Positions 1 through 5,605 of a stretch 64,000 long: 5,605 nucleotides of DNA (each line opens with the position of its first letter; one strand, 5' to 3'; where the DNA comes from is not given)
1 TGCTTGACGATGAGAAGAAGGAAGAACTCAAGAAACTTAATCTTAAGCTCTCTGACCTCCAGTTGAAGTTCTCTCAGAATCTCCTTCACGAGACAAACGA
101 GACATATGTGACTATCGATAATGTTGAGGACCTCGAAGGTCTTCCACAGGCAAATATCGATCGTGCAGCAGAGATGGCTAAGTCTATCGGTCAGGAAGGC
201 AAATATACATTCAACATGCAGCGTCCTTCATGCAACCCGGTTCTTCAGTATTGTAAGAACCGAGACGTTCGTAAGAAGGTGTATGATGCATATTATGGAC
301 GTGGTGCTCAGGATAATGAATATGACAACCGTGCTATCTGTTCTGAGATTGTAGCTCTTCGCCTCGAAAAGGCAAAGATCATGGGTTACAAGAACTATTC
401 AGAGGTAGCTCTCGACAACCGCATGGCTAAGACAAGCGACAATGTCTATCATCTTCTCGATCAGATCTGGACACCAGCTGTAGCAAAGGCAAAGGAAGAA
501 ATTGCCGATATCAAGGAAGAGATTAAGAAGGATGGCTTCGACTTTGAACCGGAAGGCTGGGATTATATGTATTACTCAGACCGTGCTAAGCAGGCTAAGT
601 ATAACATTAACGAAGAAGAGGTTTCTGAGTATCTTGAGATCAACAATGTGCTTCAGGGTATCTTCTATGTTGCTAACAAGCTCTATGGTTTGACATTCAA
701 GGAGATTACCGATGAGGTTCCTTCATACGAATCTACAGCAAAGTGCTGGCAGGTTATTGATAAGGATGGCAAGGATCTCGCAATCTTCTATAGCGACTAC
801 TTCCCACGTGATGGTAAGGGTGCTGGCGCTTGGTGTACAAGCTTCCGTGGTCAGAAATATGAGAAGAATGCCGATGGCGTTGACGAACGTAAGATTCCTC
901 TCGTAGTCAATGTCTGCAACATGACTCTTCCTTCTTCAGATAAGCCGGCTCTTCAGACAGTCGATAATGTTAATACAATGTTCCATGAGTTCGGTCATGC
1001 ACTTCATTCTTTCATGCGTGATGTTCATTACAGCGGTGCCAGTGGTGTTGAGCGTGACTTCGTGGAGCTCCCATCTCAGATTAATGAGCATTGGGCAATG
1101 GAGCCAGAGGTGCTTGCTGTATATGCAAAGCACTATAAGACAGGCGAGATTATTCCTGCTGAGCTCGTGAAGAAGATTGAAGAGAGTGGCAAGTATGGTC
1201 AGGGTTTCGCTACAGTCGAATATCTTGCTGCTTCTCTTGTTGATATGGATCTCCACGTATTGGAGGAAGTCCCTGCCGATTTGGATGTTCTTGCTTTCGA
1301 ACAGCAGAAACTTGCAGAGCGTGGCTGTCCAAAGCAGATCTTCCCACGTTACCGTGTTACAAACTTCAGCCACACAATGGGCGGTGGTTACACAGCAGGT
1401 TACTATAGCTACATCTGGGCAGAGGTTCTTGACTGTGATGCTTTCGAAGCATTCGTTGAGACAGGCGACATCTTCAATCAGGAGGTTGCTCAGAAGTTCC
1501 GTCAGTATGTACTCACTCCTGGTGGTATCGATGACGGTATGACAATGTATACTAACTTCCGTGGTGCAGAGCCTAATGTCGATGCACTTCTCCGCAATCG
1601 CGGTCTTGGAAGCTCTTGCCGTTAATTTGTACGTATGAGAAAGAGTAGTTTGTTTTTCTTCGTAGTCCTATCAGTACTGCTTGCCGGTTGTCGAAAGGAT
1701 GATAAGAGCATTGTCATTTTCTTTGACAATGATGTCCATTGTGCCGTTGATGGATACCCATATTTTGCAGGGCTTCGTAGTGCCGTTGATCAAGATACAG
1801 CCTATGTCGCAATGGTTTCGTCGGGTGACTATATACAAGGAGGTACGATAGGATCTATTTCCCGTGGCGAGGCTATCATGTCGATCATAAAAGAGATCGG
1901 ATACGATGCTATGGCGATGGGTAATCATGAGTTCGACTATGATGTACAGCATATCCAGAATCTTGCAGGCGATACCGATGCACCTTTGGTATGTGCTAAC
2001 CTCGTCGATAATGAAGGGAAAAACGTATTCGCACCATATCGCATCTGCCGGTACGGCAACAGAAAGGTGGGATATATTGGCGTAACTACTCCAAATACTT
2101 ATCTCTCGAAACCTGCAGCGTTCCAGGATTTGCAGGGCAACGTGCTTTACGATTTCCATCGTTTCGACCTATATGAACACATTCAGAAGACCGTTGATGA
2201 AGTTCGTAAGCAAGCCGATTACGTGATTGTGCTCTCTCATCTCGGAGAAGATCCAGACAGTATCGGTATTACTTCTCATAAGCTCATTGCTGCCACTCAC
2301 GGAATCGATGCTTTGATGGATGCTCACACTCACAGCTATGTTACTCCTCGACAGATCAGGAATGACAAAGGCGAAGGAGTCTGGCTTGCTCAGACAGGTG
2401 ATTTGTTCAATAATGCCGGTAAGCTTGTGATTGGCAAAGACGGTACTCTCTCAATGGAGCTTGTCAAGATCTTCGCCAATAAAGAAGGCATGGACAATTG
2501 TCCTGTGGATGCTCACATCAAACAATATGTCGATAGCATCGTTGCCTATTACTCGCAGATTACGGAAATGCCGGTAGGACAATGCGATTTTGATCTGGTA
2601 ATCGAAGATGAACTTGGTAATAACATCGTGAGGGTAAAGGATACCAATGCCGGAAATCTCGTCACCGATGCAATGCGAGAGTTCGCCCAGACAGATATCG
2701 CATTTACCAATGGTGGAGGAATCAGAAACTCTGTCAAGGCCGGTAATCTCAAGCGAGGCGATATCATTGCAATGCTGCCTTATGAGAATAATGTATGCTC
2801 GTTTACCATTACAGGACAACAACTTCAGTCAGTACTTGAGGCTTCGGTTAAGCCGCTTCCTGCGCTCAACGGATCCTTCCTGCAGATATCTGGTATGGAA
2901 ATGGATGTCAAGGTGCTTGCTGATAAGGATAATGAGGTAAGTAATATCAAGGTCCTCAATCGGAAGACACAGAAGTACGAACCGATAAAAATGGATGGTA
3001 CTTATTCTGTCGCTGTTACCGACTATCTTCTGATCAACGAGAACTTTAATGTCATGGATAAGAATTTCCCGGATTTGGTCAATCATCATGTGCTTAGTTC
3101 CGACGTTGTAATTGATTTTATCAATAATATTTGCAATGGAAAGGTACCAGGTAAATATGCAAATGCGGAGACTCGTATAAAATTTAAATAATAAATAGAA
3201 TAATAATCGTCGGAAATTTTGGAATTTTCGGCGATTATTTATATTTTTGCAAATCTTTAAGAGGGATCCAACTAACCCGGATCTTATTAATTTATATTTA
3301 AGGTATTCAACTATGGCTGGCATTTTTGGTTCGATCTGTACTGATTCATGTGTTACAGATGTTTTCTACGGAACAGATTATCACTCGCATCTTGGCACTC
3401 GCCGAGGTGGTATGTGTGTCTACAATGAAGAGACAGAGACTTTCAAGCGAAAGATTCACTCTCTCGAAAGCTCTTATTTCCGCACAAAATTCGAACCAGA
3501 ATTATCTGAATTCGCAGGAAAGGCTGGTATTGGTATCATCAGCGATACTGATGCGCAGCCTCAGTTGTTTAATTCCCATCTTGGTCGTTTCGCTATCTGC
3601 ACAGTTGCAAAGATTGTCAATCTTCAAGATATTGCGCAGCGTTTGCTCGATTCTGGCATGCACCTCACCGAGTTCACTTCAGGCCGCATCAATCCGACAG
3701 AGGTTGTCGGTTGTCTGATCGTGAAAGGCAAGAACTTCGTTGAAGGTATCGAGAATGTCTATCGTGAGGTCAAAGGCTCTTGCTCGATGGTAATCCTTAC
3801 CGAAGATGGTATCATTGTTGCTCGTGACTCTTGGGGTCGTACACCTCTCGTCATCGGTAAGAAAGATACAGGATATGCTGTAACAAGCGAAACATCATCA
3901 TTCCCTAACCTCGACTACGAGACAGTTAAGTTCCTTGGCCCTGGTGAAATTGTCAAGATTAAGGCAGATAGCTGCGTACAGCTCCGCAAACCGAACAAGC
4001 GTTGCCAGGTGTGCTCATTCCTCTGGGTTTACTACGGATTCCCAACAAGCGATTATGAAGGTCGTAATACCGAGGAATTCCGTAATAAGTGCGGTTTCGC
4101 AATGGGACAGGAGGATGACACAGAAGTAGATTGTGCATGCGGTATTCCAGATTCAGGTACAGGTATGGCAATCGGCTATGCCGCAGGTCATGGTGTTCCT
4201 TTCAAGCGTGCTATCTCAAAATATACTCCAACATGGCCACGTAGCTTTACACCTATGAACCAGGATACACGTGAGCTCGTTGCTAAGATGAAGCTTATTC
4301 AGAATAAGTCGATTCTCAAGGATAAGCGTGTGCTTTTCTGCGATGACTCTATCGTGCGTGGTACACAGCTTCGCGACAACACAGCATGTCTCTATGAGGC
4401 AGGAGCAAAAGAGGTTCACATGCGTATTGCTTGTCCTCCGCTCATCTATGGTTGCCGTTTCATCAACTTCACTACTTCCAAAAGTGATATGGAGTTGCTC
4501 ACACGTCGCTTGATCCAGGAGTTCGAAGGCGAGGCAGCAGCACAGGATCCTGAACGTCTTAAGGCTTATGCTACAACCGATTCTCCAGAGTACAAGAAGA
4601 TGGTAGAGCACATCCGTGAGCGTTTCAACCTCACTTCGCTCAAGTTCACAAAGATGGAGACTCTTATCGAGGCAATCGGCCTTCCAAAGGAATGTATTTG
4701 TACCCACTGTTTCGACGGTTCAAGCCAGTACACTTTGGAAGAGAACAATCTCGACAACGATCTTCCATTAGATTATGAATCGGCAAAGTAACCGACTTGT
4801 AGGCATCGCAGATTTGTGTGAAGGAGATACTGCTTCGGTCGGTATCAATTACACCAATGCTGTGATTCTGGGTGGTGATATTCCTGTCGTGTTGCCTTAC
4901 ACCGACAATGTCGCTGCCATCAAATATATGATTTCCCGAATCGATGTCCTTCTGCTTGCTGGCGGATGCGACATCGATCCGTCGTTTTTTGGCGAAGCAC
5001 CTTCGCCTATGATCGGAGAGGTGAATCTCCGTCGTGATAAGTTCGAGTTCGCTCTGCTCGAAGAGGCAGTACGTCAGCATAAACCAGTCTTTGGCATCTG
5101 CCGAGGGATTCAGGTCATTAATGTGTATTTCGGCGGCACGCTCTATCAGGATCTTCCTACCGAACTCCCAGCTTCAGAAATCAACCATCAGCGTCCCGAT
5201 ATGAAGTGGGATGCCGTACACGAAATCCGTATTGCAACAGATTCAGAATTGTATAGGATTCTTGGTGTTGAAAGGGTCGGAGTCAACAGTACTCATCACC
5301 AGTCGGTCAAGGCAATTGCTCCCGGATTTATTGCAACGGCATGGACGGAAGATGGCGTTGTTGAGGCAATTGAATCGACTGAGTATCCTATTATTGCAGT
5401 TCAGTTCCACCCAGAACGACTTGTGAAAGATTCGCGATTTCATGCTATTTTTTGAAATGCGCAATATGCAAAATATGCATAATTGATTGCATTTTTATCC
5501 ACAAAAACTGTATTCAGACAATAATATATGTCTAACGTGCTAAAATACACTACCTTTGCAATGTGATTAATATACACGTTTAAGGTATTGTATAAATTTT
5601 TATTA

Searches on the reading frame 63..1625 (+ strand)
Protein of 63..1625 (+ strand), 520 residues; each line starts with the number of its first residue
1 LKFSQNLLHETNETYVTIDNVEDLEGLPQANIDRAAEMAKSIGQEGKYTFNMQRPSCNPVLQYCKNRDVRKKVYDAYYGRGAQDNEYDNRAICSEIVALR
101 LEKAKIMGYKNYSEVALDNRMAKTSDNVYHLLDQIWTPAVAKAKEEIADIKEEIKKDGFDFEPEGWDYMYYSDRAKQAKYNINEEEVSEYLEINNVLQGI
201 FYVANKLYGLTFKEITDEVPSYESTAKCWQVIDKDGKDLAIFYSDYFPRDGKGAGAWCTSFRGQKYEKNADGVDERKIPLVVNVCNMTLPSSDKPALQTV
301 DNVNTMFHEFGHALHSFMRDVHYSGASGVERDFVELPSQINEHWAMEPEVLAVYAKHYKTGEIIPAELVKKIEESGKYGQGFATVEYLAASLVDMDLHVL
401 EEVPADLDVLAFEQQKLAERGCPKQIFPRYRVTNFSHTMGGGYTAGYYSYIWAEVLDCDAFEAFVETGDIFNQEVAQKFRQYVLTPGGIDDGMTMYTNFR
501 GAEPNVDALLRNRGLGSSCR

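Call 81: search_protein_families(library=pfam, proteins=[window:63-1625:+])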
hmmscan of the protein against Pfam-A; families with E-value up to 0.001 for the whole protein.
window:63-1625:+ (520 aa): 1 family
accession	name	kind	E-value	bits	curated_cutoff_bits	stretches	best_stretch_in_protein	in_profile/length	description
PF01432.26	Peptidase_M3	-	2.1e-120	403.6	27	1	60-514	1-456/457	Peptidase family M3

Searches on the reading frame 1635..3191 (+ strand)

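Call 81: search_protein_families(library=pfam, proteins=[window:1635-3191:+])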
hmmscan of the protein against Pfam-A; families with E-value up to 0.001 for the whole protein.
window:1635-3191:+ (518 aa): 3 families
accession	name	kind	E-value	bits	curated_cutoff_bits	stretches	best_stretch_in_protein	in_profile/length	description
PF02872.23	5_nucleotid_C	-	4.5e-37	128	23.6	1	332-471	17-153/158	5'-nucleotidase, C-terminal domain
PF00149.33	Metallophos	-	4.1e-09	37.6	21.5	1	32-235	7-191/191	Calcineurin-like phosphoesterase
PF09587.15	PGA_cap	-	8.6e-05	22.6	27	1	79-233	67-231/255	Bacterial capsule synthesis protein PGA_cap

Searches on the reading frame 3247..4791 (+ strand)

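Call 81: search_protein_families(library=pfam, proteins=[window:3247-4791:+])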
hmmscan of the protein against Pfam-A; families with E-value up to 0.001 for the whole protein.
window:3247-4791:+ (514 aa): 1 family
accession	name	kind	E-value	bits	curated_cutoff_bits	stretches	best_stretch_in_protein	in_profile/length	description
PF13537.11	GATase_7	-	2.9e-09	37.4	25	1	98-219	8-121/123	Glutamine amidotransferase domain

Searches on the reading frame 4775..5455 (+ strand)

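Call 81: search_protein_families(library=pfam, proteins=[window:4775-5455:+])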
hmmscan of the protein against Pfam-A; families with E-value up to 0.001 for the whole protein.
window:4775-5455:+ (226 aa): 2 families
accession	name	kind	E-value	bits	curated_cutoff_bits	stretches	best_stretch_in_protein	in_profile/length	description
PF07722.19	Peptidase_C26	-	3.9e-59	200.5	20.5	1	21-214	24-219/219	Peptidase C26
PF00117.34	GATase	-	1.9e-17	64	22.8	1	91-217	61-175/190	Glutamine amidotransferase class-I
